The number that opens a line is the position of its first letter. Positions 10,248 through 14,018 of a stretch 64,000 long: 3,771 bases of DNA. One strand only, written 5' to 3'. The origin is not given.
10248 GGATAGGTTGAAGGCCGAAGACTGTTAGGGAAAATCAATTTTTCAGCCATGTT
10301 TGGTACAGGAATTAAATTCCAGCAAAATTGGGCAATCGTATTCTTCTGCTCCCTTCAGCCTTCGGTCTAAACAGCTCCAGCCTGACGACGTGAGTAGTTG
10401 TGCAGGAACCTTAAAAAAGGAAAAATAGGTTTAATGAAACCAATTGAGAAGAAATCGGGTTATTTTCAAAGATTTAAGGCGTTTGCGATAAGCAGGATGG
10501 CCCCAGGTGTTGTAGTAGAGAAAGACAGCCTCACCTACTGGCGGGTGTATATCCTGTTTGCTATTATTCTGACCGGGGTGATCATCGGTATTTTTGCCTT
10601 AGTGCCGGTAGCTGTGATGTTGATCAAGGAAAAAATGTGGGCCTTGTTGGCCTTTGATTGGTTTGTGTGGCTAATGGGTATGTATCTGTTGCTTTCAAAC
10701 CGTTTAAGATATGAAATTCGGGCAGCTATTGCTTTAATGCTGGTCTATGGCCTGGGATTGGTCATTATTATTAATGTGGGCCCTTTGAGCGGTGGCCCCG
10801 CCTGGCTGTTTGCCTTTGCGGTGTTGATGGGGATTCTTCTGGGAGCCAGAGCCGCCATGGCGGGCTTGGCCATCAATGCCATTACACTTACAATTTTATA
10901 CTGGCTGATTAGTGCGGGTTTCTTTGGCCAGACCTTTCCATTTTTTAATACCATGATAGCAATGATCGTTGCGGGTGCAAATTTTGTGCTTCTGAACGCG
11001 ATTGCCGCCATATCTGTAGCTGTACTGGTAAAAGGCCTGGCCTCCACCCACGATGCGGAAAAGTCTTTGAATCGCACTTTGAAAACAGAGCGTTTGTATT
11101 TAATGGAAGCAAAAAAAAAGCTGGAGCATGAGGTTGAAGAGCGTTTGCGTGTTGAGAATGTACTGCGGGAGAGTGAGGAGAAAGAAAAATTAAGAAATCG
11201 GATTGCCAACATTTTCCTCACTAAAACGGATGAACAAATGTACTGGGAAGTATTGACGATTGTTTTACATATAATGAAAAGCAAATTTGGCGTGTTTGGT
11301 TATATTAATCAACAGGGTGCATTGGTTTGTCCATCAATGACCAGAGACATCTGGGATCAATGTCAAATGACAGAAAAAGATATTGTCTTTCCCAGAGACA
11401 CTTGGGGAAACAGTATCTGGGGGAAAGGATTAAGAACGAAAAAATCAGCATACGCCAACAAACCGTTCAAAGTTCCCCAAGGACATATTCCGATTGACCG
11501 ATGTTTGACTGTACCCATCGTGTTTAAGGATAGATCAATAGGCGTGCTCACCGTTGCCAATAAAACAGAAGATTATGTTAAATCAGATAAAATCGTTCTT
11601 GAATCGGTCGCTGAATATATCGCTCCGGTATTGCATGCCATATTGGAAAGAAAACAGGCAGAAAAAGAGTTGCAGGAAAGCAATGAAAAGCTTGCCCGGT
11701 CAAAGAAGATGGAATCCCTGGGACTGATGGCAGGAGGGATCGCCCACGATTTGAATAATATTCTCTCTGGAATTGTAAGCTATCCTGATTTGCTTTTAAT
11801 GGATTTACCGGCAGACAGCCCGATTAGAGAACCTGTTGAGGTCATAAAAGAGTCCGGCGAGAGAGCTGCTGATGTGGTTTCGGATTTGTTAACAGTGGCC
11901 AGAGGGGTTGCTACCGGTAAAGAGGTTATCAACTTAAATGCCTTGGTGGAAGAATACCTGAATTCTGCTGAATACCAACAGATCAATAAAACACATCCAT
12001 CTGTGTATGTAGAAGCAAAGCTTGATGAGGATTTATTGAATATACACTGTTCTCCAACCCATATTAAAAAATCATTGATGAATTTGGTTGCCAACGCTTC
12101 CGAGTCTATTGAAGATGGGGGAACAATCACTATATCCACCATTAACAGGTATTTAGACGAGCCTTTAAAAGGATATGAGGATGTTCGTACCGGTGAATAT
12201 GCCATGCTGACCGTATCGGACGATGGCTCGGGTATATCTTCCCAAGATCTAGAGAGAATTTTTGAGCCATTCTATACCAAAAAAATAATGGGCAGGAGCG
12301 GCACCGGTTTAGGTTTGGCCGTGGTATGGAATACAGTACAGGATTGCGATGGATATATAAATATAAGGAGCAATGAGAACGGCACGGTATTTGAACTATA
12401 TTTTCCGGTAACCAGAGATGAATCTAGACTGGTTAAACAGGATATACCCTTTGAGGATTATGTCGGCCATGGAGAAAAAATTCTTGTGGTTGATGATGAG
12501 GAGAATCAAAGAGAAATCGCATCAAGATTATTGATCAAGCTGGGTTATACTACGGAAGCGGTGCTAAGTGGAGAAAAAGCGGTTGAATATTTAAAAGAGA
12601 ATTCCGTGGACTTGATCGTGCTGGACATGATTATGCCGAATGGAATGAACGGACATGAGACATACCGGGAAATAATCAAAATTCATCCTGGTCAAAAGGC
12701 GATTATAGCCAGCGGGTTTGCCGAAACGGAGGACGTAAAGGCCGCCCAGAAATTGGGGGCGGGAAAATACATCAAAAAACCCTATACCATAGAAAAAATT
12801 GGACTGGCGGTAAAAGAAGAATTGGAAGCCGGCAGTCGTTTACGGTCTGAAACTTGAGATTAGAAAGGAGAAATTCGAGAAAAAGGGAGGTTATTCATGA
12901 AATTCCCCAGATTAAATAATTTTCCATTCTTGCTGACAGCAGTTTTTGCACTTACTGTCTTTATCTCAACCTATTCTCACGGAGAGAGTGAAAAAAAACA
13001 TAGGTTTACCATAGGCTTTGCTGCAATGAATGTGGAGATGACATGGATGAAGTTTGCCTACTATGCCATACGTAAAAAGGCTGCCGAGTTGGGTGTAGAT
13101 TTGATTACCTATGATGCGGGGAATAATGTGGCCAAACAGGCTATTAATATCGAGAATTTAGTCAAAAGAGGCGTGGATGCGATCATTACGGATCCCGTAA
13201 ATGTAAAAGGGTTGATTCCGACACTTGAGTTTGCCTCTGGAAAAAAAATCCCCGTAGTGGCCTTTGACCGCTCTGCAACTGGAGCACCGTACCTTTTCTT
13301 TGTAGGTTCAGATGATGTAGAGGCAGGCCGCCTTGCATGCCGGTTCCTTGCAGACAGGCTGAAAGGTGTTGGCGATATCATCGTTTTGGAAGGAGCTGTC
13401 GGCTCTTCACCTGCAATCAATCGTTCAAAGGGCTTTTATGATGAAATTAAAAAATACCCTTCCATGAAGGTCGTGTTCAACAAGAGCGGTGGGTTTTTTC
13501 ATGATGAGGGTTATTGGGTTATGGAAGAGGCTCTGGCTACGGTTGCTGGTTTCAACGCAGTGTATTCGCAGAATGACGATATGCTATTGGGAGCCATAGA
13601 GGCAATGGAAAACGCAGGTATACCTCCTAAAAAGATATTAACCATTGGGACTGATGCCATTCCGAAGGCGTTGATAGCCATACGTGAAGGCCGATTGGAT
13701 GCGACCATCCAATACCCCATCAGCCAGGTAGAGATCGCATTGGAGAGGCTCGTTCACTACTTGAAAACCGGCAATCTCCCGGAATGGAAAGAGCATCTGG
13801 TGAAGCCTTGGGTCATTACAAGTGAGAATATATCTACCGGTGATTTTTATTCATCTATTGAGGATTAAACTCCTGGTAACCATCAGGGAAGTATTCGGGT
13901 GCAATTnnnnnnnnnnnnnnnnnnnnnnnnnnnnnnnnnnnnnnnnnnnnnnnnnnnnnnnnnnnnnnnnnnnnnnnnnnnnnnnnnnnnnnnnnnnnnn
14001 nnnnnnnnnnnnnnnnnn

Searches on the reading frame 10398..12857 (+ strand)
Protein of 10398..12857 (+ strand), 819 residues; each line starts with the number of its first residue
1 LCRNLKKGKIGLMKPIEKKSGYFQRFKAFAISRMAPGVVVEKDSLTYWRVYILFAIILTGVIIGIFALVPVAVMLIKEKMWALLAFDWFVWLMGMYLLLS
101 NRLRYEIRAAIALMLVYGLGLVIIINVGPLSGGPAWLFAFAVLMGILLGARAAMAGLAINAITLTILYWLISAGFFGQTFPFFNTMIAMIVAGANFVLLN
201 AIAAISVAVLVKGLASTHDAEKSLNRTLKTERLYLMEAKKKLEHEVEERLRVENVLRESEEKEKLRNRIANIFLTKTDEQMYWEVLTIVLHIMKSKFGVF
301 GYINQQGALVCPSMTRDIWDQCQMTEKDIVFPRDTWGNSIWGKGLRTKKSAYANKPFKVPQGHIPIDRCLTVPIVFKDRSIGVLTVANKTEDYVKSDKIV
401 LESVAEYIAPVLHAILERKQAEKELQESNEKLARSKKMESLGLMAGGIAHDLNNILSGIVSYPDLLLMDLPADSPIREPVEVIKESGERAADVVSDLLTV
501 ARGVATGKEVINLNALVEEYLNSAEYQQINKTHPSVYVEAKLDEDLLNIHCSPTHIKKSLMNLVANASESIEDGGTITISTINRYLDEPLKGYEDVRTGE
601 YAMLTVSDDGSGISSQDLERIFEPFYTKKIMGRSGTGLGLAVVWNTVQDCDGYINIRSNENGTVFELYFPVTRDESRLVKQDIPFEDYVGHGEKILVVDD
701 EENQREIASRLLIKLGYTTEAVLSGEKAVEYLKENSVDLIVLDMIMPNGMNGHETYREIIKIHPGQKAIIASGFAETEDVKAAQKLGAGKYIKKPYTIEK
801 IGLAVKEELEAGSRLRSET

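Call 53: search_protein_families(library=pfam, proteins=[window:10398-12857:+], max_evalue=0.00001)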
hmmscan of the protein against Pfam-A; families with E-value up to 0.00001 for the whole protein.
window:10398-12857:+ (819 aa): 5 families
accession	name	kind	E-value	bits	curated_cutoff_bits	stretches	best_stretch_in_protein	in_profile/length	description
PF20969.2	MASE11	-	5.6e-34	117.9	27.3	1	47-214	1-168/168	MASE11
PF00072.30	Response_reg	-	2.9e-22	79.4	30.2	1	695-804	1-109/111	Response regulator receiver domain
PF02518.31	HATPase_c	-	4.2e-17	63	26.4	1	553-672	3-110/111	Histidine kinase-, DNA gyrase B-, and HSP90-like ATPase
PF13185.12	GAF_2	-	1.1e-14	55.3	28.6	1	279-412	5-135/136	GAF domain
PF00512.31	HisKA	-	9.4e-09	35.6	26.9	1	442-502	3-62/66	His Kinase A (phospho-acceptor) domain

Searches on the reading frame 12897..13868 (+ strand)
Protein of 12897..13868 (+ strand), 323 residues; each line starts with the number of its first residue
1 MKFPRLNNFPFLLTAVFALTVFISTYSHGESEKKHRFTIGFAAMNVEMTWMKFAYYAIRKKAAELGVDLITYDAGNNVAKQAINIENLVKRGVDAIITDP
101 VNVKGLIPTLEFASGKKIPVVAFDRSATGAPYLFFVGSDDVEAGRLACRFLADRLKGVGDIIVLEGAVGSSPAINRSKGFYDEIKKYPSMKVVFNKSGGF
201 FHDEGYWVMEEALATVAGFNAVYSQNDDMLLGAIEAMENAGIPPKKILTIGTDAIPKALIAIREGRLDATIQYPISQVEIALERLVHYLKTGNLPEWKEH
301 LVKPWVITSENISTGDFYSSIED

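Call 53: search_protein_families(library=pfam, proteins=[window:12897-13868:+], max_evalue=0.00001)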
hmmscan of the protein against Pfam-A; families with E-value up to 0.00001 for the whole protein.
window:12897-13868:+ (323 aa): 2 families
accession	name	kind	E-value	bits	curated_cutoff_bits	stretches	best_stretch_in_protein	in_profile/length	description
PF13407.12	Peripla_BP_4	-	7.1e-51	173.7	35.1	1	39-290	1-255/258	Periplasmic binding protein domain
PF00532.27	Peripla_BP_1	-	2.3e-08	34.3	22.2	1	50-242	15-206/281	Periplasmic binding proteins and sugar binding domain of LacI family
